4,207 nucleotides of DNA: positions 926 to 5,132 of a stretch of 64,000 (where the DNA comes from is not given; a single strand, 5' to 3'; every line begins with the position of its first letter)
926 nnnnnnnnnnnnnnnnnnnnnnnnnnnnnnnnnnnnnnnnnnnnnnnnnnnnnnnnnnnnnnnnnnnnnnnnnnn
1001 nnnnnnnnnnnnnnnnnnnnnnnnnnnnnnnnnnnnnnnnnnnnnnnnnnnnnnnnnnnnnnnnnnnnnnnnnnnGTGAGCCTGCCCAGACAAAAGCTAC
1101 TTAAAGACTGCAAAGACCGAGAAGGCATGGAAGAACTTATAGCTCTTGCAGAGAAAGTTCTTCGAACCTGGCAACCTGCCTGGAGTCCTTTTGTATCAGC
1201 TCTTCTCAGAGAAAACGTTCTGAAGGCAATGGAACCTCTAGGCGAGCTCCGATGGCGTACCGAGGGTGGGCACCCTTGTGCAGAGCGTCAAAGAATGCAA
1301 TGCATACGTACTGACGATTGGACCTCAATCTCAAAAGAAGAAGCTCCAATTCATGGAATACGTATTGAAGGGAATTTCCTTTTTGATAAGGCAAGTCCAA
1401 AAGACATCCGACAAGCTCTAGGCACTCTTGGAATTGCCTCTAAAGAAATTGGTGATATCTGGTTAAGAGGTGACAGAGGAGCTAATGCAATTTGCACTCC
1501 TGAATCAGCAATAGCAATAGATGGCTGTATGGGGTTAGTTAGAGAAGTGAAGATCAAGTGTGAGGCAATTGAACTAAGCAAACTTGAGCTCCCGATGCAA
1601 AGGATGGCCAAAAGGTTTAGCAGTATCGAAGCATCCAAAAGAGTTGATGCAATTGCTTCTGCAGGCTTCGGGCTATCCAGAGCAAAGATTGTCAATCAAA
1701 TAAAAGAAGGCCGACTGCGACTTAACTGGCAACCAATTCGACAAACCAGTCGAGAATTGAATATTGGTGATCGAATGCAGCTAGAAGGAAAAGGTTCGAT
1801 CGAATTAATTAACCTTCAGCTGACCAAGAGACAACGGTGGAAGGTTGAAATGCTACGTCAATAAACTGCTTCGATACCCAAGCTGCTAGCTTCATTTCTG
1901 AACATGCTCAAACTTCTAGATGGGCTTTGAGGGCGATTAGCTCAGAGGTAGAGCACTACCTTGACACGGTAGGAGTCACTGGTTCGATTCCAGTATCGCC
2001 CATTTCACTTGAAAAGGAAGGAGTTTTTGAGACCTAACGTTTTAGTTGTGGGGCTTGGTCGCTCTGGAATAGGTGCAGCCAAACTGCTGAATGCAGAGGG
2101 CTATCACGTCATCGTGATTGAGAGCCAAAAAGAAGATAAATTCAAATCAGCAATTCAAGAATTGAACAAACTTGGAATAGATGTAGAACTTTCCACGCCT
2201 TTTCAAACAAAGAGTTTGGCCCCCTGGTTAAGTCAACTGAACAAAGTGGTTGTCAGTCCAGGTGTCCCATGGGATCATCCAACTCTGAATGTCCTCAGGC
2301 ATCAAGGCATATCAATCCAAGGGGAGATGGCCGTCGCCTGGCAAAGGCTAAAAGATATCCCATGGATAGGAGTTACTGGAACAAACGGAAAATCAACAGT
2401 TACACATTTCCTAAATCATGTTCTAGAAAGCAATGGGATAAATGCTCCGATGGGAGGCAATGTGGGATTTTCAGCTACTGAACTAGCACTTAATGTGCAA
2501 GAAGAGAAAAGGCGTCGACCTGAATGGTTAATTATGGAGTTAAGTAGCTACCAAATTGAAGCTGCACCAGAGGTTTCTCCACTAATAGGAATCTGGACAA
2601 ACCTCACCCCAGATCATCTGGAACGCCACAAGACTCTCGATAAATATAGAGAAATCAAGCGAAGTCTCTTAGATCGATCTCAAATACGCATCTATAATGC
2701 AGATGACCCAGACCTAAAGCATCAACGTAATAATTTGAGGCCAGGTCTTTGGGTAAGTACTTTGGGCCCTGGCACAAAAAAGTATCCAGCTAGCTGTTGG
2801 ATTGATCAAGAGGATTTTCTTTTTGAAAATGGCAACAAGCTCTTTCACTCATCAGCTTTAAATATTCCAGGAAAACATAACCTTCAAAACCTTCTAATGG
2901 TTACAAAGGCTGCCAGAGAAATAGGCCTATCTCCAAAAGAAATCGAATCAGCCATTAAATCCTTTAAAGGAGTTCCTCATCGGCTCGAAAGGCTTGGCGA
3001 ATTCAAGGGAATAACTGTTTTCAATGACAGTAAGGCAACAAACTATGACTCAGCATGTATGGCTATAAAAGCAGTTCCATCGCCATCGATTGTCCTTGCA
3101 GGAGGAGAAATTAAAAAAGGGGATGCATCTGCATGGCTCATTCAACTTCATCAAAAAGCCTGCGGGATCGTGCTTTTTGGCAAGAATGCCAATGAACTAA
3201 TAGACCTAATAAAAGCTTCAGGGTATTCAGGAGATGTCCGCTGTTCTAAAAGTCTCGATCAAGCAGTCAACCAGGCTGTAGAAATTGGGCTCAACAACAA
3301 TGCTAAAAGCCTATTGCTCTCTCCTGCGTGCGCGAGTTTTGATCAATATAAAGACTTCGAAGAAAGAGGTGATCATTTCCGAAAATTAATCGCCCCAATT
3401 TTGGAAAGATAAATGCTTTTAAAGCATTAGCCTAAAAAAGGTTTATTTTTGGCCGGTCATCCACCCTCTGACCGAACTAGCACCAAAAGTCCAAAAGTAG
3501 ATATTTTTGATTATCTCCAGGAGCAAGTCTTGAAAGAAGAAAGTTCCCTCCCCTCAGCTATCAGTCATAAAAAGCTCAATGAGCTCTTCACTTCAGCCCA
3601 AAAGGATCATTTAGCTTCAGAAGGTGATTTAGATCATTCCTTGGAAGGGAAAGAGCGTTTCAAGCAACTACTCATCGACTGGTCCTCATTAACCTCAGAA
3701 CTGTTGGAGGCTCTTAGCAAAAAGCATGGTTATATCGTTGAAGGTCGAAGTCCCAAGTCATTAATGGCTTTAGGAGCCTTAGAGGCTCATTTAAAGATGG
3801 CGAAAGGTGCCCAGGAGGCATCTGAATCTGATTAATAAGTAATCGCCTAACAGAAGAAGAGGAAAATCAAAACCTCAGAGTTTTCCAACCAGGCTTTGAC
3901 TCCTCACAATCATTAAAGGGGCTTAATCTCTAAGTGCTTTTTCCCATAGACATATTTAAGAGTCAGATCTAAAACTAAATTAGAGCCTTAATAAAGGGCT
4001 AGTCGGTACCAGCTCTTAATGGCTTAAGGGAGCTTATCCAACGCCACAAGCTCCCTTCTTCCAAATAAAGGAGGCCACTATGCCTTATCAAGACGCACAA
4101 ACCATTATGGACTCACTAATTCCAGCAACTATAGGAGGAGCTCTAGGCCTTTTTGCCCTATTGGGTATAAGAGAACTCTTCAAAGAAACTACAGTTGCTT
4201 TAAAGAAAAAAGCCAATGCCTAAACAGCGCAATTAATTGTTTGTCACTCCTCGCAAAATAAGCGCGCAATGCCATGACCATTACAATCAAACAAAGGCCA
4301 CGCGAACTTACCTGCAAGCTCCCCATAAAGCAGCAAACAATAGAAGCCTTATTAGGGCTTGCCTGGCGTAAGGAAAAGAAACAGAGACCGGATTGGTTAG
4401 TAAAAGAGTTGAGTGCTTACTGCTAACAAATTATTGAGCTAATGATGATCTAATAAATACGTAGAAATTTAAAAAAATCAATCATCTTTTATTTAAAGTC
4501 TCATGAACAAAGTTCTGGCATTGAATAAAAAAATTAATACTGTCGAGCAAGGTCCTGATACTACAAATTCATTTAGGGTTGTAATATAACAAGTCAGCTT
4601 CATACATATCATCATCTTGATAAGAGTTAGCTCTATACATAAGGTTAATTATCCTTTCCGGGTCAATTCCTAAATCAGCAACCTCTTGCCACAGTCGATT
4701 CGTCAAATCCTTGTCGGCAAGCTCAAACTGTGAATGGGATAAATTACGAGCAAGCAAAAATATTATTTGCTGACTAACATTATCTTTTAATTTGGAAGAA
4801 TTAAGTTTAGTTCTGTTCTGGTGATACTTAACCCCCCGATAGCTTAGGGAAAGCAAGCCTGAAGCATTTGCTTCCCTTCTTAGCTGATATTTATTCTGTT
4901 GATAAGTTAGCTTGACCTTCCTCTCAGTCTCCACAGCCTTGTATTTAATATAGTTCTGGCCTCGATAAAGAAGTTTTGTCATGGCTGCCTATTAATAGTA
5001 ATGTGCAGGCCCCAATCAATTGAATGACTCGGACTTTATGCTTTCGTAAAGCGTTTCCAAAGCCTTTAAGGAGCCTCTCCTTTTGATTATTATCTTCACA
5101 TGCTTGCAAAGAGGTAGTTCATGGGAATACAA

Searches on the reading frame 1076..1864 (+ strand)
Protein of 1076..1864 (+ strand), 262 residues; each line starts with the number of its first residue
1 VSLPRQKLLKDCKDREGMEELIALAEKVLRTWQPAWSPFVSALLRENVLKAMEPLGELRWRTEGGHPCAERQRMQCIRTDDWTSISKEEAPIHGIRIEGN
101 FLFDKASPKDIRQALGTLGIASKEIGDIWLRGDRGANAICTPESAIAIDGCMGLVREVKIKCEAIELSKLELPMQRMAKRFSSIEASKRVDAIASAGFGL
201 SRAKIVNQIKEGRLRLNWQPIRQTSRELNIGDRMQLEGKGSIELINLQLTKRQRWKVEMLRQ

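Call 96: search_protein_families(library=pfam, proteins=[window:1076-1864:+], max_evalue=0.001)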
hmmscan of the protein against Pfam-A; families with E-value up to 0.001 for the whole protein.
window:1076-1864:+ (262 aa): 2 families
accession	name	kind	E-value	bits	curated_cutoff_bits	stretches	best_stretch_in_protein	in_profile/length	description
PF01479.30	S4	-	8e-06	25.9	22.8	1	189-233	2-47/48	S4 domain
PF25818.1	MTRES1_C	-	7.8e-05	23.5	27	1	186-236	8-58/103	Mitochondrial transcription rescue factor 1, C-terminal domain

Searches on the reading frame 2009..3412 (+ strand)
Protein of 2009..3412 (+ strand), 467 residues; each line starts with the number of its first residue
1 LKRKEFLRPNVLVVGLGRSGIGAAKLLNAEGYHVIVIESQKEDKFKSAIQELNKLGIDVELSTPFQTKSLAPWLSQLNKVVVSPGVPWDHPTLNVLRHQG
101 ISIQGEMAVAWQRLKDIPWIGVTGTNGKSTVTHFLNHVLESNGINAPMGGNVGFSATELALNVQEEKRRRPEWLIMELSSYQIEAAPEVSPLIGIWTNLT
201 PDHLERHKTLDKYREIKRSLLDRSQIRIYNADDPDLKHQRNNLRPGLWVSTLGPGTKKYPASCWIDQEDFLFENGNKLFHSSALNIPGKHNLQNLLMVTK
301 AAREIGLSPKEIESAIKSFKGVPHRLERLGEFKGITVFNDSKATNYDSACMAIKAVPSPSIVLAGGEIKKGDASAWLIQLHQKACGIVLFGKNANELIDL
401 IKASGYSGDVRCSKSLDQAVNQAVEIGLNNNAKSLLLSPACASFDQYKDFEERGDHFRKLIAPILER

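Call 96: search_protein_families(library=pfam, proteins=[window:2009-3412:+], max_evalue=0.001)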
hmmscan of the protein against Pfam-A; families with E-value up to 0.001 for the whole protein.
window:2009-3412:+ (467 aa): 3 families
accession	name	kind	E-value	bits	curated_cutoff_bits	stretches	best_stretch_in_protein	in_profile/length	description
PF08245.18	Mur_ligase_M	-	1.2e-27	97.6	24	1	122-301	1-199/200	Mur ligase middle domain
PF21799.2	MurD-like_N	-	3.6e-12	46.8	27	1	10-105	2-88/88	Mur ligase MurD-like, N-terminal domain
PF02875.26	Mur_ligase_C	-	2.7e-08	35.1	28.4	1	324-439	1-125/127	Mur ligase, glutamate ligase domain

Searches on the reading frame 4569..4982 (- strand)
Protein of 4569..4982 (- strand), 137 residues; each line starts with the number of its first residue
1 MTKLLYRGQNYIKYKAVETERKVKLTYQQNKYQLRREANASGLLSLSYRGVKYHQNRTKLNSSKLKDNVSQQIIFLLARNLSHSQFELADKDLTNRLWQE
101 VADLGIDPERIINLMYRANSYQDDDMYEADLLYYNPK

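Call 96: search_protein_families(library=pfam, proteins=[window:4569-4982:-], max_evalue=0.001)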
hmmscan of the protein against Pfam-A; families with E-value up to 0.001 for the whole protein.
window:4569-4982:- (137 aa): 1 family
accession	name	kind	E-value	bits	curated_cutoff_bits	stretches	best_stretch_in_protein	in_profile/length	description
PF14105.11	DUF4278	-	1.1e-06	29.4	25.3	1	2-53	1-57/57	Domain of unknown function (DUF4278)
